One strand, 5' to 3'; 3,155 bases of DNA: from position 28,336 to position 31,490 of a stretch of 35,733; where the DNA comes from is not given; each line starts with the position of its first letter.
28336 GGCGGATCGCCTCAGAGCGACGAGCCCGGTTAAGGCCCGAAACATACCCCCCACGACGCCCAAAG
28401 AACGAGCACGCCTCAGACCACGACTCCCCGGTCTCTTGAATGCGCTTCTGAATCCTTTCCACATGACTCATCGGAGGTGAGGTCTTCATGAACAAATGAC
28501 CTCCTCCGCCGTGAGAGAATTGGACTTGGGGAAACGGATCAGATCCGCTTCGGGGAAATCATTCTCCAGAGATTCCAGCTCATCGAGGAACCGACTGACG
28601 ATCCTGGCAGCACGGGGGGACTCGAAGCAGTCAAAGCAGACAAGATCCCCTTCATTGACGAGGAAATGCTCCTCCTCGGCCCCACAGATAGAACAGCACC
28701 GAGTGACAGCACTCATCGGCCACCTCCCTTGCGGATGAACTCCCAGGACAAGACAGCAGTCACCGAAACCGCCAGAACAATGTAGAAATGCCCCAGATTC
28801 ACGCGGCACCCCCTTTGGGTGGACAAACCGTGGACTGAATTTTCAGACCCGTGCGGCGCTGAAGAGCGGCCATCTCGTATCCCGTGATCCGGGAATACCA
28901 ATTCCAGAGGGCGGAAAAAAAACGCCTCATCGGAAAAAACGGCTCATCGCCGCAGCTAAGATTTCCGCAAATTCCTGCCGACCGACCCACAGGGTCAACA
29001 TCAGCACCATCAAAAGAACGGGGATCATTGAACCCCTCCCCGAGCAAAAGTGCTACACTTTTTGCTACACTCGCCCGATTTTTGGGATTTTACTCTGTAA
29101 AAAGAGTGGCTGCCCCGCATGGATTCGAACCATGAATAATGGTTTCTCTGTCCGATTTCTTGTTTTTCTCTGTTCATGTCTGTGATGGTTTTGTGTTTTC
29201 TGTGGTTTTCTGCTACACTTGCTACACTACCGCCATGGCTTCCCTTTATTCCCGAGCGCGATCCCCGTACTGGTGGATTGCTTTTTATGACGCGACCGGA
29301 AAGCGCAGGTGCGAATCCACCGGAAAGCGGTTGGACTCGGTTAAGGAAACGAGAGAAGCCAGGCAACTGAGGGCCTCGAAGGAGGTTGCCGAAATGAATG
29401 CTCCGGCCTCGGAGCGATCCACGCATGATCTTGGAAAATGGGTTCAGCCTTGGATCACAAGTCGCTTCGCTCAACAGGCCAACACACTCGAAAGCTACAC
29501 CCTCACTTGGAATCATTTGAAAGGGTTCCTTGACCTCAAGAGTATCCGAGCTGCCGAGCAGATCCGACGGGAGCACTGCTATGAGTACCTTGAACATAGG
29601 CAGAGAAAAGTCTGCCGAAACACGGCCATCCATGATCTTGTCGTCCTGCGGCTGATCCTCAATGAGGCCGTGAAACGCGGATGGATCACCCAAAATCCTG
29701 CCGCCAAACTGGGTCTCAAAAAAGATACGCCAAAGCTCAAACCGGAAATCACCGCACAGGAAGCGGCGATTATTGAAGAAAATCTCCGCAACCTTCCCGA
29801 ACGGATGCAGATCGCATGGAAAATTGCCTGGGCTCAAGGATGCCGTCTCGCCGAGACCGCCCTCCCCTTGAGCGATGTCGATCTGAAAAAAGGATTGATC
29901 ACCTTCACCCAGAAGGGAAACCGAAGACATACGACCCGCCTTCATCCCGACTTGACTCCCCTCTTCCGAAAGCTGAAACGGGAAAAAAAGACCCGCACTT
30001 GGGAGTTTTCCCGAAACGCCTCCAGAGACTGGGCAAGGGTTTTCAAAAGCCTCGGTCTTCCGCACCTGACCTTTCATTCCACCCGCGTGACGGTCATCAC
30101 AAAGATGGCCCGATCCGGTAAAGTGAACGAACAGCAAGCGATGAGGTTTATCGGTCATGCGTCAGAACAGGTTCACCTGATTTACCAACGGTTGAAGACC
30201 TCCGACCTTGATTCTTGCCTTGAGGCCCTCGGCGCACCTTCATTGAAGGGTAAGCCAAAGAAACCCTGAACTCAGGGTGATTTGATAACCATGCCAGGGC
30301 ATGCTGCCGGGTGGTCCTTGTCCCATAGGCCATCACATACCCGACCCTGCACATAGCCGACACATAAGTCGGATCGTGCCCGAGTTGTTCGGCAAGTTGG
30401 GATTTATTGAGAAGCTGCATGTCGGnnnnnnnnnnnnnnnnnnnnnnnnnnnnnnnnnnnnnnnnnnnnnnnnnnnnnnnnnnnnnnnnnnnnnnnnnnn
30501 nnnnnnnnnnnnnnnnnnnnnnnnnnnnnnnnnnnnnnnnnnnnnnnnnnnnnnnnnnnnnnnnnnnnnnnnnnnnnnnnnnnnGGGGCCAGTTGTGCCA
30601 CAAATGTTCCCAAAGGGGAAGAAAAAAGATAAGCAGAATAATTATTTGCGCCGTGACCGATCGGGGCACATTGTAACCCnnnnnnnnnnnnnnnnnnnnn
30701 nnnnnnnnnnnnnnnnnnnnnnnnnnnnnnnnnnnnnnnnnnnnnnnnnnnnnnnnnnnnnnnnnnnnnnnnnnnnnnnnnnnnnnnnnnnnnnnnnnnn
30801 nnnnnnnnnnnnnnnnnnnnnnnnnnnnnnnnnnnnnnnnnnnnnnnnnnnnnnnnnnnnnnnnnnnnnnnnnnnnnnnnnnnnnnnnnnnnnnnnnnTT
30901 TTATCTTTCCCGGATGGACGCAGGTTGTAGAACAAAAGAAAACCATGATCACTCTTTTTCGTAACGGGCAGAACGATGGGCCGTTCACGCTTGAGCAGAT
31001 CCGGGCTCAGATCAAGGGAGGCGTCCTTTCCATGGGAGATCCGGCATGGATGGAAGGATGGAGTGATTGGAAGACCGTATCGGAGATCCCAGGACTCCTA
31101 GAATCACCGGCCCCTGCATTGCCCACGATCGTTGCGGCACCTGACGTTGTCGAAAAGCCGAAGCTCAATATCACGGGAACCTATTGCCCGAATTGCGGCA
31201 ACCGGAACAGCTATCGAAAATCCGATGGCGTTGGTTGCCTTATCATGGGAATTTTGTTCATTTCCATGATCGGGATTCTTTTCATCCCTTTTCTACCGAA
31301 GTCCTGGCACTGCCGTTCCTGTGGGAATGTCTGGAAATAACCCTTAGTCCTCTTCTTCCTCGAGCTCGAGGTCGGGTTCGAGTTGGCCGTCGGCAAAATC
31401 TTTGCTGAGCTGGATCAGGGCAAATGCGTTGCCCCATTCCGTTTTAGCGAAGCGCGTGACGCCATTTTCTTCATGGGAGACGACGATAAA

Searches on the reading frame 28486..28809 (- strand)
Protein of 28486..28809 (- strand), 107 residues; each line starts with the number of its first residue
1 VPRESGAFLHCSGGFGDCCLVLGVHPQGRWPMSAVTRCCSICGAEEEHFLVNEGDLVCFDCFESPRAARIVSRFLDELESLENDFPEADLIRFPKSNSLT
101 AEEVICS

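Call 73: search_protein_families(library=pfam, proteins=[window:28486-28809:-], max_evalue=0.01)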
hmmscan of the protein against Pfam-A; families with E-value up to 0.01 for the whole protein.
window:28486-28809:- (107 aa): 1 family
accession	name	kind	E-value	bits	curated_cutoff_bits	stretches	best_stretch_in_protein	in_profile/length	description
PF24458.1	DUF7573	-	0.0094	16.3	30.2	0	38-62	13-37/39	Domain of unknown function (DUF7573)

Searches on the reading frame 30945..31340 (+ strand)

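Call 73: search_protein_families(library=pfam, proteins=[window:30945-31340:+], max_evalue=0.01)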
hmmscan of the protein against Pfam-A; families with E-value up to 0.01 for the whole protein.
window:30945-31340:+ (131 aa): 2 families
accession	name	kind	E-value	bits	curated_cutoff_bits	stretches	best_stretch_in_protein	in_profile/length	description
PF14237.11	GYF_2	-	2.7e-11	43.5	25.8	1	6-51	5-50/50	GYF domain 2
PF12760.12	Zn_ribbon_IS1595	-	0.0012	19.2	25.4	1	79-127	19-44/46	Transposase zinc-ribbon domain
